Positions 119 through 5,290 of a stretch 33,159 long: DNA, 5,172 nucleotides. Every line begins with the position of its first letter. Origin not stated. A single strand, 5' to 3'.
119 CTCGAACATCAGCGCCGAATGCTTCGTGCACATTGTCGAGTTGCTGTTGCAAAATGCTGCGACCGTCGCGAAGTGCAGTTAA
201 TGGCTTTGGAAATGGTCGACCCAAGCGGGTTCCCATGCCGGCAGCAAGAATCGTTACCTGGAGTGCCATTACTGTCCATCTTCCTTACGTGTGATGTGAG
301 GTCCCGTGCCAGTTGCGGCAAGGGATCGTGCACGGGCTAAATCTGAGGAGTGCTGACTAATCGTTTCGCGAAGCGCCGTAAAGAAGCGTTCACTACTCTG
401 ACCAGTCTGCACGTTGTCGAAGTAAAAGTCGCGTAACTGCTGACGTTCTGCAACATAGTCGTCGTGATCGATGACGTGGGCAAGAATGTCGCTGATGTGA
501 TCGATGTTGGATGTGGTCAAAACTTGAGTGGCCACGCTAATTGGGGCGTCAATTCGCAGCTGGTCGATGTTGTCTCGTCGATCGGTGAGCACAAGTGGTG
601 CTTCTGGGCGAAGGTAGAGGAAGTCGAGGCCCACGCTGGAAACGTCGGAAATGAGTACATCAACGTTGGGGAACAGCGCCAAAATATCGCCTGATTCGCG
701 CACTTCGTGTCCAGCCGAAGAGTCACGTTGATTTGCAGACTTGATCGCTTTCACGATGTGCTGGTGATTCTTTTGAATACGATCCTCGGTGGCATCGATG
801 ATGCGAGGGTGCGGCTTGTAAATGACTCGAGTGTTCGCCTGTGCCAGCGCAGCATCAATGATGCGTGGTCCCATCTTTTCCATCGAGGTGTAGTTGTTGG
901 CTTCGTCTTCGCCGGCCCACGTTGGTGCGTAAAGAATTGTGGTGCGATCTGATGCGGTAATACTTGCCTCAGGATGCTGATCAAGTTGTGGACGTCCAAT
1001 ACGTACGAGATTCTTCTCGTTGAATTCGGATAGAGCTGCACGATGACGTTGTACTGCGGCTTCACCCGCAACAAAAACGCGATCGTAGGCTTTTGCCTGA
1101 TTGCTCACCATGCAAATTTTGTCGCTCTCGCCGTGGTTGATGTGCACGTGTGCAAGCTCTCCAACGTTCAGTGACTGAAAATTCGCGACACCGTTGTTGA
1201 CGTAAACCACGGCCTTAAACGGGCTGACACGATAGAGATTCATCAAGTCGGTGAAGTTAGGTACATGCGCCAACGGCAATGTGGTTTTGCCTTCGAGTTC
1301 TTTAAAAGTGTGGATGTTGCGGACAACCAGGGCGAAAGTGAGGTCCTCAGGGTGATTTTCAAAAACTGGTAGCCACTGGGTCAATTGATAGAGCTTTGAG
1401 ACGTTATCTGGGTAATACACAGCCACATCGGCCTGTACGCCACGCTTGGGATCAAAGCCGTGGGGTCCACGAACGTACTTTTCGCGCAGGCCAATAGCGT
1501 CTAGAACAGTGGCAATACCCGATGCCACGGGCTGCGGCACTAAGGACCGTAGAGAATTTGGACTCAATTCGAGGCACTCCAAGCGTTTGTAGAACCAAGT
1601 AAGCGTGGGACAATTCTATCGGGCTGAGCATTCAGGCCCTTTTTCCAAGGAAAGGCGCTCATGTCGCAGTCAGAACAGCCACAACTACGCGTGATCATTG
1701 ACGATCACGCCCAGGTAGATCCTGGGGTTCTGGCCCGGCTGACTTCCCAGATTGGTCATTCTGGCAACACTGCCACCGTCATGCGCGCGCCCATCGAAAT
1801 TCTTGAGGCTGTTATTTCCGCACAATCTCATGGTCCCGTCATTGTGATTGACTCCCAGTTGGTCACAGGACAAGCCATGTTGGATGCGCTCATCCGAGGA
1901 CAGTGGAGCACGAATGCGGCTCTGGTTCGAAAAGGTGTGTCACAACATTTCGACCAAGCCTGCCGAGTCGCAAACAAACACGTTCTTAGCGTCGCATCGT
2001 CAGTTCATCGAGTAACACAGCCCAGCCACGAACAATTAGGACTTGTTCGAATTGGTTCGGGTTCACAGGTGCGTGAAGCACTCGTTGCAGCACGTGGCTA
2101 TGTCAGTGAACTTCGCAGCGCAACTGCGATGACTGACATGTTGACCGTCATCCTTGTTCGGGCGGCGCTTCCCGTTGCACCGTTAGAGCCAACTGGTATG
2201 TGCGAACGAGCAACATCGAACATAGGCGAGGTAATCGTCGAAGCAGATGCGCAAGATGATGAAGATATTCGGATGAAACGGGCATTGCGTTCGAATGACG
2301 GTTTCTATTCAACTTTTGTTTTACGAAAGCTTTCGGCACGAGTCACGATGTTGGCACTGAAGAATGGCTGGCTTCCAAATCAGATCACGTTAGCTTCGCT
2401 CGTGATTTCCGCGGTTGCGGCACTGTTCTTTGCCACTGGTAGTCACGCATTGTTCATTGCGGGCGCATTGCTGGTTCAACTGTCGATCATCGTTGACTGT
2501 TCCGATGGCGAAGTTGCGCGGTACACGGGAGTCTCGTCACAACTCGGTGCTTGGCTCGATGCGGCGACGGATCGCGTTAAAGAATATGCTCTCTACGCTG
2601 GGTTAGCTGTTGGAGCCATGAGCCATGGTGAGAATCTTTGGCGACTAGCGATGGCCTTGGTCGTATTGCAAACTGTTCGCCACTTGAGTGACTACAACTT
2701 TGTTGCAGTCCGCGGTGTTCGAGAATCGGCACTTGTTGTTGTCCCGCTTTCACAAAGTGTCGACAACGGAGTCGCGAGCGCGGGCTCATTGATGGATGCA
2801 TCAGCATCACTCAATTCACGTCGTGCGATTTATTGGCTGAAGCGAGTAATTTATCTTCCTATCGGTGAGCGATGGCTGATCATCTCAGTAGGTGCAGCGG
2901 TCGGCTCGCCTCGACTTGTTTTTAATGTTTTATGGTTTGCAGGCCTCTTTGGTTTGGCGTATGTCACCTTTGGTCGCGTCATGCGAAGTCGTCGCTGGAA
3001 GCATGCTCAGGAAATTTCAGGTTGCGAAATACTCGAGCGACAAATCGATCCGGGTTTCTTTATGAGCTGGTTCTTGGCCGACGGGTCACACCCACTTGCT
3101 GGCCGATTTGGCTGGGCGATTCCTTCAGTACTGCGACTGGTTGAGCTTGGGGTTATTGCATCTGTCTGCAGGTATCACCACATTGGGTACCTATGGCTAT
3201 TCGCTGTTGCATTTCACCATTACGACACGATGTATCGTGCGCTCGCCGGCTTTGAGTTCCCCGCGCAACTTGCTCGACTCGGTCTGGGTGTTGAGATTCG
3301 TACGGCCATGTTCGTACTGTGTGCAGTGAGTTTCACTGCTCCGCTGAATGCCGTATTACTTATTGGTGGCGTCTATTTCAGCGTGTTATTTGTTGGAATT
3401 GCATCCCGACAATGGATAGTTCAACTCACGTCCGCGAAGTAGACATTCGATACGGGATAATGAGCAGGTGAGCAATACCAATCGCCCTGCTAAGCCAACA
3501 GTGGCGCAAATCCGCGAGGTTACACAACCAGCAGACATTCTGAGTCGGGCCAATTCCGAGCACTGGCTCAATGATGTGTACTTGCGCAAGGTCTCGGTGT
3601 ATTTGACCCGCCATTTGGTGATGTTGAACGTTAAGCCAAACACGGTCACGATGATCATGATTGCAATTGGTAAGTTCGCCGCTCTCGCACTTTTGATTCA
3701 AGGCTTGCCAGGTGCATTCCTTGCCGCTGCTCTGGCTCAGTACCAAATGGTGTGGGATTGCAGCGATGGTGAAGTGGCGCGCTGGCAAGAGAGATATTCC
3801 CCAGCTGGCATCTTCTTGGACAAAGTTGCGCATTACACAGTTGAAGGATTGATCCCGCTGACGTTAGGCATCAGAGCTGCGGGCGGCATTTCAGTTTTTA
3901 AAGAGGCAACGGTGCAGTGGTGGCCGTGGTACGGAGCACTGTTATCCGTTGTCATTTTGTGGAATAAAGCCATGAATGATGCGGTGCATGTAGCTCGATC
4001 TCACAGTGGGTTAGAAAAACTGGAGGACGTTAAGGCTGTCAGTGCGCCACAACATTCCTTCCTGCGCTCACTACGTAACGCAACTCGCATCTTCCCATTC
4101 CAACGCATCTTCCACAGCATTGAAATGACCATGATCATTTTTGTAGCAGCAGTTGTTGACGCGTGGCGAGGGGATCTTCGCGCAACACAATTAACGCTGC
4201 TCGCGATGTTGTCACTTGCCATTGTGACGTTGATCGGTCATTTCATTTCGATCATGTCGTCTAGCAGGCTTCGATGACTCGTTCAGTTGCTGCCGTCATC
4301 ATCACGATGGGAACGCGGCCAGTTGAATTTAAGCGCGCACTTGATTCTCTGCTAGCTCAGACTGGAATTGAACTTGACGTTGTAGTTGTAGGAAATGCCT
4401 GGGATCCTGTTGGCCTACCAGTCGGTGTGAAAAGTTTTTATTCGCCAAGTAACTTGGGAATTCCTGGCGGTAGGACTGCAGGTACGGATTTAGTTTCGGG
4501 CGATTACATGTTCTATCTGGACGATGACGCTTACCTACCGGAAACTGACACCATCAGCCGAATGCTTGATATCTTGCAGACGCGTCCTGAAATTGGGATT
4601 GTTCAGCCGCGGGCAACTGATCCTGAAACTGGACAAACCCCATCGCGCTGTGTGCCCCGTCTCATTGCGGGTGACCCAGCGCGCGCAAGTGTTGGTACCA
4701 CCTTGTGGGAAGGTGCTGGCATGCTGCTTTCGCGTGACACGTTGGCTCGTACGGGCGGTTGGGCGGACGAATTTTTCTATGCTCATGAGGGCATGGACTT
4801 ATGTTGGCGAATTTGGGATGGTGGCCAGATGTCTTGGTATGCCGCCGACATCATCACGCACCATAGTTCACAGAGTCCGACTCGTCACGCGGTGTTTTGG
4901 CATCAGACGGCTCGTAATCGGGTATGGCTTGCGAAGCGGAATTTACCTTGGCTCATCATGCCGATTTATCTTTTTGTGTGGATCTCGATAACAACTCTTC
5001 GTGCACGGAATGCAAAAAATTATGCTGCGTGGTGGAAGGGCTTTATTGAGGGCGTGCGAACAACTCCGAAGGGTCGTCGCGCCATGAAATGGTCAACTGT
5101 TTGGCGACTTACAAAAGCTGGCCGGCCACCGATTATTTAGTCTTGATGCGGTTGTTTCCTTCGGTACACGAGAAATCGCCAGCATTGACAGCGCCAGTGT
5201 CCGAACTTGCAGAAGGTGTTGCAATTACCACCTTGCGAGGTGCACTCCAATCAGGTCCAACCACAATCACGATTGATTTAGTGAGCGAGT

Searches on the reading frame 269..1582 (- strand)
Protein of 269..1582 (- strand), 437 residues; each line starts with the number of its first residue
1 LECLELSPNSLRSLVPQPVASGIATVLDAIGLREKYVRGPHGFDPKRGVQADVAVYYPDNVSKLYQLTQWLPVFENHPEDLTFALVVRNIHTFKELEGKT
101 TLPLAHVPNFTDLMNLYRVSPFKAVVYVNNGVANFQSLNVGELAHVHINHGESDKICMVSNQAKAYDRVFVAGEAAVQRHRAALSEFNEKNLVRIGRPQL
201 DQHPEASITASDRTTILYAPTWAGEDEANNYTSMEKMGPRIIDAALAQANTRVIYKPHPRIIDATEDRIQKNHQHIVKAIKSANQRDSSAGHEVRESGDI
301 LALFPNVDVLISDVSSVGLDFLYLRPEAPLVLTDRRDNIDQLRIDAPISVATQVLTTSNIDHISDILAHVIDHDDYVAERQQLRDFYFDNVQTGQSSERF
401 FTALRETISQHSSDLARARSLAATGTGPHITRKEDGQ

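Call 63: search_protein_families(library=pfam, proteins=[window:269-1582:-])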
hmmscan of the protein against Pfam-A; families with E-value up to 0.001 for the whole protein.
window:269-1582:- (437 aa): 1 family
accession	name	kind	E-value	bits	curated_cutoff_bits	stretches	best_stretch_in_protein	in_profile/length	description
PF04464.20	Glyphos_transf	-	6.5e-13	48.8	22.1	1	161-400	130-361/367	CDP-Glycerol:Poly(glycerophosphate) glycerophosphotransferase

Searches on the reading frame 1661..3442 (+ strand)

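Call 63: search_protein_families(library=pfam, proteins=[window:1661-3442:+])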
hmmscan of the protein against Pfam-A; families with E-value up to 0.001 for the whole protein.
window:1661-3442:+ (593 aa): 2 families
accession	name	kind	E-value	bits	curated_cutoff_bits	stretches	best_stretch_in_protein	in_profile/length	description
PF01066.26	CDP-OH_P_transf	-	6.6e-13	49.8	22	1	238-348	3-107/152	CDP-alcohol phosphatidyltransferase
PF19365.4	DUF5941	-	2e-07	31.6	27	1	476-588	75-195/208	Family of unknown function (DUF5941)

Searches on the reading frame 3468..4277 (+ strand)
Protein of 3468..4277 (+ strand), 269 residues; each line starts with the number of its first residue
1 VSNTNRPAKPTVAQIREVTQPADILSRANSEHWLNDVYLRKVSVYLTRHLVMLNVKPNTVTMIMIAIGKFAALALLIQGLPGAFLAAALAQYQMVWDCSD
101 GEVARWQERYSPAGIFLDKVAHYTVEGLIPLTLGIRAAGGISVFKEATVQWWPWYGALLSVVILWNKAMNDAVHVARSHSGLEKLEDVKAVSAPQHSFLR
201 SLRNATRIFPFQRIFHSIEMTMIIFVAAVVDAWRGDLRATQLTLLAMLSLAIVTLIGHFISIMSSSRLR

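Call 63: search_protein_families(library=pfam, proteins=[window:3468-4277:+])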
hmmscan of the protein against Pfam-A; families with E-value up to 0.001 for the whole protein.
window:3468-4277:+ (269 aa): 1 family
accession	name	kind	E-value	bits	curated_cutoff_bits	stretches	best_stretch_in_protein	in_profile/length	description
PF01066.26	CDP-OH_P_transf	-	1.5e-07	32.3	22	1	57-160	4-95/152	CDP-alcohol phosphatidyltransferase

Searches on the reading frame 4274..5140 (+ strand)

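Call 63: search_protein_families(library=pfam, proteins=[window:4274-5140:+])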
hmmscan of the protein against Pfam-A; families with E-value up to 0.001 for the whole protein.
window:4274-5140:+ (288 aa): 2 families
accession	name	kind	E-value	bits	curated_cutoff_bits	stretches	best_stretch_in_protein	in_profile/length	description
PF00535.33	Glycos_transf_2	-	7.8e-09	36.1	23.3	1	8-122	2-125/168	Glycosyl transferase family 2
PF13641.12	Glyco_tranf_2_3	-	0.00013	22.5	27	1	82-214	93-226/230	Glycosyltransferase like family 2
